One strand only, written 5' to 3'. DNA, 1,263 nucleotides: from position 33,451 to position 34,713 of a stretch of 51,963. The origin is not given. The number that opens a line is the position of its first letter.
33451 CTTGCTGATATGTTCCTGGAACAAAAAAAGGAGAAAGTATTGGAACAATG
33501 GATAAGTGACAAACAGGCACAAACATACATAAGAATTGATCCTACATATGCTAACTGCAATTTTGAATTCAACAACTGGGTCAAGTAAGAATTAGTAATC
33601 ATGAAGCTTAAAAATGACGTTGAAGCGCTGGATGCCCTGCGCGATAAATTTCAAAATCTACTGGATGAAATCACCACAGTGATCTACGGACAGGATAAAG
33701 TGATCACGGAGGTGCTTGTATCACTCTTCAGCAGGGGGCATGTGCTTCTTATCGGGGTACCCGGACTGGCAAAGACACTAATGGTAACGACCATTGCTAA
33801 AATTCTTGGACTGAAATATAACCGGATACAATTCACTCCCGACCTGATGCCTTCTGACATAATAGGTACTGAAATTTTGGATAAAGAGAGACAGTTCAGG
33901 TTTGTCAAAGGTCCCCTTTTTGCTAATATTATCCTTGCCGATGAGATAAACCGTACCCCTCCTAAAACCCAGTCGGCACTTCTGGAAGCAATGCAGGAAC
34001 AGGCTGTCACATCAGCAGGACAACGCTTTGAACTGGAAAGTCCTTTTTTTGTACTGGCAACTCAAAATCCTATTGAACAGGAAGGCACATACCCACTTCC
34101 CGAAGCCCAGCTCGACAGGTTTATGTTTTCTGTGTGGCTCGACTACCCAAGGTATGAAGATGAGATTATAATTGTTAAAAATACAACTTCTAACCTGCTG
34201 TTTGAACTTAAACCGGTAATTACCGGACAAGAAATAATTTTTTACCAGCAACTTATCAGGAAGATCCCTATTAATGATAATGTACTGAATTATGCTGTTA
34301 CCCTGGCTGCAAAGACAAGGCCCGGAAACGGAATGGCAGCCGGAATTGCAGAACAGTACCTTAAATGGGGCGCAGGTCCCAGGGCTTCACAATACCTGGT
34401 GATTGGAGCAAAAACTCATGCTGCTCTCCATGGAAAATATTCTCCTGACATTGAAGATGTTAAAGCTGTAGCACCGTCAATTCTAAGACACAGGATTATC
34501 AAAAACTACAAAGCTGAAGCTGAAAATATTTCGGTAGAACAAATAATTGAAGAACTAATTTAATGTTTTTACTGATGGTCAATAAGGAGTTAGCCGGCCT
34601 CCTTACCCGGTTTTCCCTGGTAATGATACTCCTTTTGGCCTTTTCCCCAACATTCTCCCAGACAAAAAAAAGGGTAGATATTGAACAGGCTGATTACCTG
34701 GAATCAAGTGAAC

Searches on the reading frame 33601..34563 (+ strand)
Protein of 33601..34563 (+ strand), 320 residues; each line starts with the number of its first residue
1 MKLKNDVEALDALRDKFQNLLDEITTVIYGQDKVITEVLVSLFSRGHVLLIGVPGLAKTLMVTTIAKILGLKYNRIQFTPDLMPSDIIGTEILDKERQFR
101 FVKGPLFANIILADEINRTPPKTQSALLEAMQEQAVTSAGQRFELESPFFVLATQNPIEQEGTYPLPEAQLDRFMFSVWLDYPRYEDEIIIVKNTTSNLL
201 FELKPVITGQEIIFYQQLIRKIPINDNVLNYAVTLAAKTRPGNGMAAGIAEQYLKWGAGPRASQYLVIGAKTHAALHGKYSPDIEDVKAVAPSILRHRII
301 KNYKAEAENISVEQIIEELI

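Call 6: search_protein_families(library=ncbifam, proteins=[window:33601-34563:+])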
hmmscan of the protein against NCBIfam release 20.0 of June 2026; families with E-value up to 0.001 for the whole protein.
window:33601-34563:+ (320 aa): 7 families
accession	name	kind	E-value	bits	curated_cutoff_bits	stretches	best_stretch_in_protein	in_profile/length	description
TIGR02031.1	BchD-ChlD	equivalog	2.4e-10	39.8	499.55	1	103-306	83-278/608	magnesium chelatase ATPase subunit D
NF010054.0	PRK13531.1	equivalog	3.3e-07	29.7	681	1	13-235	7-235/498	ATPase RavA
TIGR02442.1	Cob-chelat-sub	hypoth_equivalog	6.6e-07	28.2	779.45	1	109-304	129-315/641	putative cobaltochelatase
TIGR00764.1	lon_rel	equivalog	3.2e-06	26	516.6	0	28-70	20-62/608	ATP-dependent protease LonB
TIGR02640.1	gas_vesic_GvpN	equivalog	1.5e-05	24.7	266.8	1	112-197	110-199/262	gas vesicle protein GvpN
TIGR00635.1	ruvB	equivalog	0.0002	20.5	299.05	1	46-202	31-178/305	Holliday junction branch migration DNA helicase RuvB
NF000868.0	PRK00080.1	equivalog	0.00082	18.4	282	0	46-136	52-131/330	Holliday junction branch migration DNA helicase RuvB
